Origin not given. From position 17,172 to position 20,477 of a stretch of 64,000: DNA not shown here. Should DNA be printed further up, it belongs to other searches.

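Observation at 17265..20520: AT-rich single-gene islet encoding a PHP-phosphoesterase/Rad50-like ATPase fusion (Ppl/TrlF-like defence candidate)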

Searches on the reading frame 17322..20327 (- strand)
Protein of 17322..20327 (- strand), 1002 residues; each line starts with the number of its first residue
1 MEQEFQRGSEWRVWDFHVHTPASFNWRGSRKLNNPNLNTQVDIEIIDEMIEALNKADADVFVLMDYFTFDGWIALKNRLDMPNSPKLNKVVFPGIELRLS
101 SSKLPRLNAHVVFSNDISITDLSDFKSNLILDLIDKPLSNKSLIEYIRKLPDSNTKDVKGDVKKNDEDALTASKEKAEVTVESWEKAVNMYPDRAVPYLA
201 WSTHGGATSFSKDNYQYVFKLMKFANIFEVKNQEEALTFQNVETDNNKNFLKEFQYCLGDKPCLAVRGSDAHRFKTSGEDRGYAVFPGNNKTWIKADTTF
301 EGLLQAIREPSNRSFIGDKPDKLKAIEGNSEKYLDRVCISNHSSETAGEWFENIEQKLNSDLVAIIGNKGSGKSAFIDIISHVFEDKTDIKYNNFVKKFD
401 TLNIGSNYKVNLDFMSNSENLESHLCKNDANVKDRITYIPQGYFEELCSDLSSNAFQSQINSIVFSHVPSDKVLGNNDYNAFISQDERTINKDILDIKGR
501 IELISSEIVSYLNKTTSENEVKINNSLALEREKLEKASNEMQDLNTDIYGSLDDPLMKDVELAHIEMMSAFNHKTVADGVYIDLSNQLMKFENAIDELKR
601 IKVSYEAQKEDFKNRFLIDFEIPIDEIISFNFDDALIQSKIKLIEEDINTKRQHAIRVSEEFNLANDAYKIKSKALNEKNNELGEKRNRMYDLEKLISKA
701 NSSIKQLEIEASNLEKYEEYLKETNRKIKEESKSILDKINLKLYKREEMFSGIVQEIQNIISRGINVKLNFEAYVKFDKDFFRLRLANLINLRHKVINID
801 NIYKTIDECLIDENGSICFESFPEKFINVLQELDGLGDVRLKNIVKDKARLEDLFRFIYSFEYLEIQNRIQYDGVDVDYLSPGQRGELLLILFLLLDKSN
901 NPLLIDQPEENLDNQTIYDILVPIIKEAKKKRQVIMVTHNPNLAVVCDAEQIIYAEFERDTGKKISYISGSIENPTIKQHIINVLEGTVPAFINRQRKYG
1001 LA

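Call 6: search_protein_families(library=pfam, proteins=[window:17322-20327:-], max_evalue=1)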
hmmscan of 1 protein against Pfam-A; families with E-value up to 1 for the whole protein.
window:17322-20327:- (1002 aa): 6 families
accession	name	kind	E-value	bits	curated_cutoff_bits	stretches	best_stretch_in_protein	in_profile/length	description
PF02463.25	SMC_N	-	4.5e-08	33.2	40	2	691-949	97-207/220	RecF/RecN/SMC N terminal domain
PF13304.12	AAA_21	-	1.6e-05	25.6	27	1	873-943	231-302/304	AAA domain, putative AbiEii toxin, Type IV TA system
PF13555.12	AAA_29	-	4.5e-05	23.6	27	1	358-394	21-56/61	P-loop containing region of AAA domain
PF00005.33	ABC_tran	-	0.0083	17.2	25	1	361-425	12-74/137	ABC transporter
PF03193.22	RsgA_GTPase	-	0.027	14.7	30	1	342-382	88-128/174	RsgA GTPase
PF19501.5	PcRGLX_1st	-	0.16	12.2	22.1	1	159-207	27-72/83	PcRGLX-like N-terminal RIFT barrel domain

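Call 7: search_protein_families(library=padloc, proteins=[window:17322-20327:-], max_evalue=1)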
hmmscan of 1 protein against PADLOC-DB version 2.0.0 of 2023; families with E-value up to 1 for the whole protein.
window:17322-20327:- (1002 aa): 15 families
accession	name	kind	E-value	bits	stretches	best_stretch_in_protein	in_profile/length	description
PDLC02208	Ppl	-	7.8e-26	88.4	2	265-995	206-888/894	-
PDLC04135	mad3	-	1.7e-12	45.6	1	351-965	13-347/374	mads_3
PDLC04164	AriA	-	7.5e-08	30.2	2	867-956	159-248/253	-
PDLC04182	HEC-01A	-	1.3e-07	29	2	888-952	293-359/406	-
PDLC02980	AriA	-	9.8e-07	27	2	655-943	69-302/304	-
PDLC03859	LmuB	-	1.3e-05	22.6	2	351-602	13-256/611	-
PDLC00099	GajA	-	2.5e-05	21.5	2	333-407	2-80/626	AAA ATPase domain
PDLC04174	HEC-01A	-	2.7e-05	21.6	1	880-958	147-226/264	-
PDLC00518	JetC1|JetC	-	4.7e-05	19.4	2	365-394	44-73/1112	DUF3584 domain; MukB-like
PDLC04178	HEC-01A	-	0.00018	18.7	2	356-383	25-51/399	-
PDLC04140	mad8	-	0.00058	17.5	1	793-942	77-235/314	mads_8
PDLC04168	GajA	-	0.00097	15.9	1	353-391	17-55/570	-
PDLC04183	HEC-01A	-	0.0086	13.2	1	905-965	310-369/402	-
PDLC00311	PtuA1|PtuA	-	0.011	12.7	1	351-384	14-47/455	AAA ATPase domain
PDLC02979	AriA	-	0.16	9.8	0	352-943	15-372/373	-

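Call 8: search_protein_families(library=ncbifam, proteins=[window:17322-20327:-], max_evalue=1)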
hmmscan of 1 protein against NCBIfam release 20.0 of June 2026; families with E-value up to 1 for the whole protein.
window:17322-20327:- (1002 aa): 40 families (the best 25 are shown)
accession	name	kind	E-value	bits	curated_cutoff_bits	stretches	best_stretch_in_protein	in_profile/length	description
NF045780.1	TrlF_fam_ATP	equivalog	6.2e-161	538.2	350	1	7-1000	1-944/944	TrlF family AAA-like ATPase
NF045781.1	Spaf1101_AAA_ATP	equivalog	6.3e-34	117.5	475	2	664-999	513-832/836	Spaf_1101 family AAA-like ATPase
NF042955.1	Ppl_antiphage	equivalog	1.7e-26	92.5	1000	2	875-995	762-878/882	anti-phage protein Ppl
NF040873.1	AztA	equivalog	4.8e-08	32.8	220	2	875-946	115-184/191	zinc ABC transporter ATP-binding protein AztA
NF053840.1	MnTportMntADein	equivalog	2.2e-07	30.7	400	1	876-951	130-204/240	manganese ABC transporter ATP-binding protein MntA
TIGR03608.1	L_ocin_972_ABC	subfamily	3.5e-07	29.9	254.85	2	879-948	134-201/206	putative bacteriocin export ABC transporter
TIGR04521.1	ECF_ATPase_2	equivalog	1.2e-06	27.9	330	2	353-383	23-54/279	energy-coupling factor transporter ATPase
NF007826.0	PRK10535.1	equivalog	2.4e-06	26.1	966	2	854-953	122-214/648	macrolide ABC transporter ATP-binding protein/permease MacB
TIGR02211.1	LolD_lipo_ex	equivalog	2.8e-06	27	307.75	2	829-947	94-208/221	lipoprotein-releasing ABC transporter ATP-binding protein LolD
TIGR00972.1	3a0107s01c2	equivalog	3.8e-06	26.4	343.2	2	880-948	145-210/248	phosphate ABC transporter ATP-binding protein PstB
TIGR02857.1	CydD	equivalog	5.1e-06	25.7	435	1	878-948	457-524/529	thiol reductant ABC exporter subunit CydD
TIGR01277.1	thiQ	equivalog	5.2e-06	26.2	245.05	2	879-952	128-199/213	thiamine ABC transporter ATP-binding protein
NF038007.1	ABC_ATP_DarD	equivalog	7.2e-06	25.6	375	2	846-944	111-204/218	darobactin export ABC transporter ATP-binding protein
NF008364.0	PRK11160.1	equivalog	7.7e-06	24.8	630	1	881-940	478-534/575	heme ABC transporter ATP-binding protein/permease CydC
TIGR02868.1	CydC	equivalog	1.2e-05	24.2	329.05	1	879-941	471-530/530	thiol reductant ABC exporter subunit CydC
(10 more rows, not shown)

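Call 10: search_solved_structures(query=window:17322-20327:-, max_evalue=0.01, show_alignments=1)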
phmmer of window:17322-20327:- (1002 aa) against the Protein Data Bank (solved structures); distinct sequences matched with E-value up to 0.01: 2.
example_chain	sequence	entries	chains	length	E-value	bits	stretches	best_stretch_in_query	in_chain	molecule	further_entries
5xu1_A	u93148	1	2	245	0.0019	19.6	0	879-951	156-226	ABC transporter ATP-binding protein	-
1e69_A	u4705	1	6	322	0.005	18.2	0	362-407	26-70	CHROMOSOME SEGREGATION SMC PROTEIN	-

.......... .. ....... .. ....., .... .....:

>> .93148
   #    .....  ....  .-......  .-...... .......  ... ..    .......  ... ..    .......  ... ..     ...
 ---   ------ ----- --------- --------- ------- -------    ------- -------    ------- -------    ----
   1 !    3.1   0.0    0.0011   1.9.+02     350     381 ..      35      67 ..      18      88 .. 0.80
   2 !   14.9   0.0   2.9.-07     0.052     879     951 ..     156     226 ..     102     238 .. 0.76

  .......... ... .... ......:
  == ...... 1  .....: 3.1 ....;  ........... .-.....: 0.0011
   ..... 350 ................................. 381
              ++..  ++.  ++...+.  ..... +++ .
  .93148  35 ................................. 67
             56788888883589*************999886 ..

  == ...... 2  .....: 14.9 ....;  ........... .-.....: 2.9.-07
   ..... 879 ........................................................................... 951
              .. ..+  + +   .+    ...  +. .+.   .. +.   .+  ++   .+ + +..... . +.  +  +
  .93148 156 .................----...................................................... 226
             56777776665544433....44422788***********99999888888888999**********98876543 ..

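Call 17: find_homologous_proteins(query=window:17322-20327:-, max_evalue=0.00001)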
Query window:17322-20327:- (1002 aa): 2529 proteins with E <= 0.00001 among 8000 candidates; the best 120 are listed.
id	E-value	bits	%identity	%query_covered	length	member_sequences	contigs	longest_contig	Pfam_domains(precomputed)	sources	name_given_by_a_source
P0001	0.0e+0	2223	100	100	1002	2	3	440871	PF13555.13,PF02463.26,PF13304.13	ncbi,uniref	ncbi:TrlF family AAA-like ATPase [uncultured Psychrobacter sp.]|uniref:TrlF family AAA-like ATPase n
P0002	0.0e+0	2003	90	100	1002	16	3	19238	PF13555.13,PF02463.26,PF13304.13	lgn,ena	-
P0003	0.0e+0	1920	85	100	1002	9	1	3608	PF02463.26,PF13304.13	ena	-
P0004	2.2e-286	971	49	100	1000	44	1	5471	PF02463.26,PF13304.13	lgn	-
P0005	3.4e-278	944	46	100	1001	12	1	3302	PF13304.13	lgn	-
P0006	2.6e-235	802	43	100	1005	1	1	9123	PF13304.13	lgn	-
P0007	4.5e-234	798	43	100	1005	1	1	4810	PF13476.13,PF13304.13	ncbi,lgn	-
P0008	1.7e-179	617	36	99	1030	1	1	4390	PF02463.26,PF13304.13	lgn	-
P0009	4.3e-178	613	36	99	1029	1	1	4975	PF02463.26,PF13304.13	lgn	-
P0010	6.8e-178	612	36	99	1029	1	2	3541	PF02463.26,PF13304.13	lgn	-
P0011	7.3e-178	612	37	99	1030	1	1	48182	PF02463.26,PF13304.13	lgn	-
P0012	8.6e-177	608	37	99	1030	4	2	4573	PF02463.26,PF13304.13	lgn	-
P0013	1.7e-176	607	37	99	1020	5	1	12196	PF02463.26,PF13304.13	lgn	-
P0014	2.2e-176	607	36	100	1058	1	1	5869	PF02463.26,PF13304.13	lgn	-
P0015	2.4e-176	607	36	100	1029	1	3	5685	PF02463.26,PF13304.13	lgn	-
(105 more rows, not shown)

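Call 18: find_encoding_contigs(protein=P0001, flank=10000, max_places=4)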
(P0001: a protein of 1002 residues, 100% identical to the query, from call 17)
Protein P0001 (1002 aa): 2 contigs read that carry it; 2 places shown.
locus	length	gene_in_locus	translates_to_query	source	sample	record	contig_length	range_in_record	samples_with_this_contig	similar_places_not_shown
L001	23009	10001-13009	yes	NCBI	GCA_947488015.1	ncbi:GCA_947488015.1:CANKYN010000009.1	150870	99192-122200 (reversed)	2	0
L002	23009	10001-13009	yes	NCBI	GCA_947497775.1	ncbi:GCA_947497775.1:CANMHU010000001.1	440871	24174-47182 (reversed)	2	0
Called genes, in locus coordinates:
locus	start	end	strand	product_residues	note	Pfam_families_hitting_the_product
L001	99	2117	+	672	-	-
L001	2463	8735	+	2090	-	PF12458:DUF3686, PF13401:AAA_22 (faint), PF07728:AAA_5 (faint), PF25472:DUF7902, PF00004:AAA (weak)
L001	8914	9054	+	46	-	PF10013:DUF2256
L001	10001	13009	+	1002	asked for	PF02463:SMC_N (faint), PF13304:AAA_21 (faint), PF13555:AAA_29 (faint)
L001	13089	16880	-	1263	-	PF02574:S-methyl_trans, PF00809:Pterin_bind, PF02607:B12-binding_2, PF02310:B12-binding, PF02965:Met_synt_B12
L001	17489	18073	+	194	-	PF02469:Fasciclin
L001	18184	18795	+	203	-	PF02469:Fasciclin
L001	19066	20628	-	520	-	PF01235:Na_Ala_symp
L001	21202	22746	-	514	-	PF01235:Na_Ala_symp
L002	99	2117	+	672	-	-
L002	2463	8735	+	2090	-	PF12458:DUF3686, PF13401:AAA_22 (faint), PF07728:AAA_5 (faint), PF25472:DUF7902, PF00004:AAA (weak)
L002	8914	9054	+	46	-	PF10013:DUF2256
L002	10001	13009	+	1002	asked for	PF02463:SMC_N (faint), PF13304:AAA_21 (faint), PF13555:AAA_29 (faint)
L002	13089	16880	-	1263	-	PF02574:S-methyl_trans, PF00809:Pterin_bind, PF02607:B12-binding_2, PF02310:B12-binding, PF02965:Met_synt_B12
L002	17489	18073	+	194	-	PF02469:Fasciclin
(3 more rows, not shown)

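Call 19: find_encoding_contigs(protein=P0002, flank=10000, max_places=4)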
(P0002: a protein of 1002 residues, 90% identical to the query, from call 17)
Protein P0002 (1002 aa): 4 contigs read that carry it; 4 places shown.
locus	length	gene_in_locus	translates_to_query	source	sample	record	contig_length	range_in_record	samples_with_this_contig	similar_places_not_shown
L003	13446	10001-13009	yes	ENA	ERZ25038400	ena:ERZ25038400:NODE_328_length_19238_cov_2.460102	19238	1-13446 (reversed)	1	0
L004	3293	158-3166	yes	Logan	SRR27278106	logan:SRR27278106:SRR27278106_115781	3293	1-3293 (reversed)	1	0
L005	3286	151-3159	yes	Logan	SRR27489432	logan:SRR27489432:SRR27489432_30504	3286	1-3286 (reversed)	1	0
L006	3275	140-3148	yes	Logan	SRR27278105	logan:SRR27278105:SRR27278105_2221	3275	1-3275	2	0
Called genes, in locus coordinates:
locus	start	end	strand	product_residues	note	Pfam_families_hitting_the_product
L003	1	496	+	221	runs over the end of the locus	-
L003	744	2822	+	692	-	-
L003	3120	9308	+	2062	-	PF12458:DUF3686, PF07728:AAA_5 (faint), PF25472:DUF7902, PF00004:AAA (weak)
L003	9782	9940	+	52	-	PF10013:DUF2256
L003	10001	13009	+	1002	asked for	PF02463:SMC_N (faint), PF13304:AAA_21 (faint), PF13555:AAA_29 (faint)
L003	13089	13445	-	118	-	?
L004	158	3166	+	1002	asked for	PF02463:SMC_N (faint), PF13304:AAA_21 (faint), PF13555:AAA_29 (faint)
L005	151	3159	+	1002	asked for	PF02463:SMC_N (faint), PF13304:AAA_21 (faint), PF13555:AAA_29 (faint)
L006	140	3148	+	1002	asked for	PF02463:SMC_N (faint), PF13304:AAA_21 (faint), PF13555:AAA_29 (faint)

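Call 20: search_dna_similar(query=window:17322-20327:-, collection=plasmids, mode=protein, max_rows=30)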
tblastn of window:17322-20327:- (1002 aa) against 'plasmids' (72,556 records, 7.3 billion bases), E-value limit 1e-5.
Records with a match: 1151; places in all: 1206; records where one place covers at least 80% of the query: 181.
Best place of each record, by identity: <60% 1151.
By first word of the organism name: Escherichia 353; Klebsiella 338; Enterobacter 53; Piscirickettsia 34; Salmonella 32; Citrobacter 28; Sinorhizobium 23; Pseudomonas 21; Serratia 21; Staphylococcus 19; and 66 more.
By predicted mobility (MOB-suite, as given by PLSDB): conjugative 830; non-mobilizable 208; mobilizable 113.
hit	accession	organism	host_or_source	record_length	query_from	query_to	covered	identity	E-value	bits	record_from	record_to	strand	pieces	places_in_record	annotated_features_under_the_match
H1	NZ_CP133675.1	Agrobacterium pusense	Vaccinium sp.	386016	5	999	99%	35.5%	2e-170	561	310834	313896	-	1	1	TrlF family AAA-like ATPase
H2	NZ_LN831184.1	Vibrio cholerae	New Delhi seepage water sample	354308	8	999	99%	34.3%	1e-158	526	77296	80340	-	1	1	TrlF family AAA-like ATPase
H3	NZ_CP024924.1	Sphingomonas psychrotolerans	Leontopodium alpinum,cell,Tianshan ...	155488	4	999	99%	32.8%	4e-140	472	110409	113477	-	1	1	TrlF family AAA-like ATPase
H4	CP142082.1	Xanthomonas campestris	Corchorus olitorius,cell culture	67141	7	999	99%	30.7%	3e-126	431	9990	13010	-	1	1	hypothetical protein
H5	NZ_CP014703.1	Ralstonia solanacearum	Solanum tuberosum,cell culture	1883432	7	999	99%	29.8%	7e-130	442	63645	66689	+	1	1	none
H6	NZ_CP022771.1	Ralstonia solanacearum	Solanum tuberosum,single cell,Potato ...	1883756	7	999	99%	29.8%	7e-130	442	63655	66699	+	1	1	none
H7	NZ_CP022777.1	Ralstonia solanacearum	Solanum tuberosum,single cell,Potato ...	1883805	7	999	99%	29.8%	7e-130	442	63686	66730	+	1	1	none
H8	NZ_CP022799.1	Ralstonia solanacearum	Solanum tuberosum,single cell,Potato ...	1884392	7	999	99%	29.8%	7e-130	442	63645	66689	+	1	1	none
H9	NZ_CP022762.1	Ralstonia solanacearum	Solanum tuberosum,single cell,Potato ...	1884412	7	999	99%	29.8%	7e-130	442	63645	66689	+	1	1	none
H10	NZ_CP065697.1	Delftia acidovorans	-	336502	2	999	100%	29.4%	1e-124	427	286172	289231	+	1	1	TrlF family AAA-like ATPase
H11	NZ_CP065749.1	Delftia lacustris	-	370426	2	999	100%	29.4%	1e-124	427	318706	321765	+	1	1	TrlF family AAA-like ATPase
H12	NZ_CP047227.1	Moraxella osloensis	whole organism,activated sludge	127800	1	519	52%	55.7%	4e-90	587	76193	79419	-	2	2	hypothetical protein (x2) | transposase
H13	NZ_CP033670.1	Burkholderia glumae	bacterial cell,diseased rice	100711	1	999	100%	28.4%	9e-89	320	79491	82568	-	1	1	TrlF family AAA-like ATPase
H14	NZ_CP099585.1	Burkholderia glumae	Oryza sativa,rice panicle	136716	1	999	100%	28.4%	9e-89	320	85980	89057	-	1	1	TrlF family AAA-like ATPase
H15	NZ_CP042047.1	Staphylococcus aureus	retail beef liver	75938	1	1002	100%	27.9%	9e-68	256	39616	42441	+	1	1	TrlF family AAA-like ATPase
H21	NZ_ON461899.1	Shigella sonnei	-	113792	5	1001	100%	24.7%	8e-38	162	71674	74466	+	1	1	TrlF family AAA-like ATPase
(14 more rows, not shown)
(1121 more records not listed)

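Call 21: search_dna_similar(query=window:17322-20327:-, collection=phages, mode=protein, max_rows=15)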
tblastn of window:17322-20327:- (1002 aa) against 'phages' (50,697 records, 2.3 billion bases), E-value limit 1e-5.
Records with a match: 7; places in all: 7; records where one place covers at least 80% of the query: 0.
Best place of each record, by identity: <60% 7.
By first word of the organism name: Listeria 2; Yersinia 2; Microcystis 1; Vibrio 1; Streptococcus 1.
By host as written in the record: Listeria monocytogenes 2; Yersinia enterocolitica 2; Microcystis wesenbergii 1; Vibrio cyclitrophicus 10N.286.54.E11 1; Streptococcus suis ZKB4 1.
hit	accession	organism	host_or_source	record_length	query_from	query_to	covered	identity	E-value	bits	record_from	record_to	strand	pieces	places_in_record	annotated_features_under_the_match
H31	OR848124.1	Listeria phage LM 4-14-1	Listeria monocytogenes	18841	870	1001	13%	41.7%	4e-13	80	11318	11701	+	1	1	record has no annotation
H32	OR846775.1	Listeria phage LM 4-11-1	Listeria monocytogenes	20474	870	1001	13%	41.7%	4e-13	80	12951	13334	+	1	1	record has no annotation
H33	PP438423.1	Microcystis phage Mwe-JY31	Microcystis wesenbergii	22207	873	999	13%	42.1%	2e-19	100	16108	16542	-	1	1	hypothetical protein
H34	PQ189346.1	Vibrio phage 10N.286.54.E11_PE001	Vibrio cyclitrophicus 10N.286.54.E11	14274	876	1001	13%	38.9%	4e-14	83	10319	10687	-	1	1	hypothetical protein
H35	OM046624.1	Yersinia phage vB_YenM_42.18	Yersinia enterocolitica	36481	876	999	12%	37.3%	7e-12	76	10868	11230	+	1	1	chromosome partition protein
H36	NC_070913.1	Yersinia phage vB_YenM_42.18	Yersinia enterocolitica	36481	876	999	12%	37.3%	7e-12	76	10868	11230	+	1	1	chromosome partition protein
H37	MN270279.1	Streptococcus phage phi-SsuZKB4_rum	Streptococcus suis ZKB4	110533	902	1002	10%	37.6%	1e-9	69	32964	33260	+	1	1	hypothetical protein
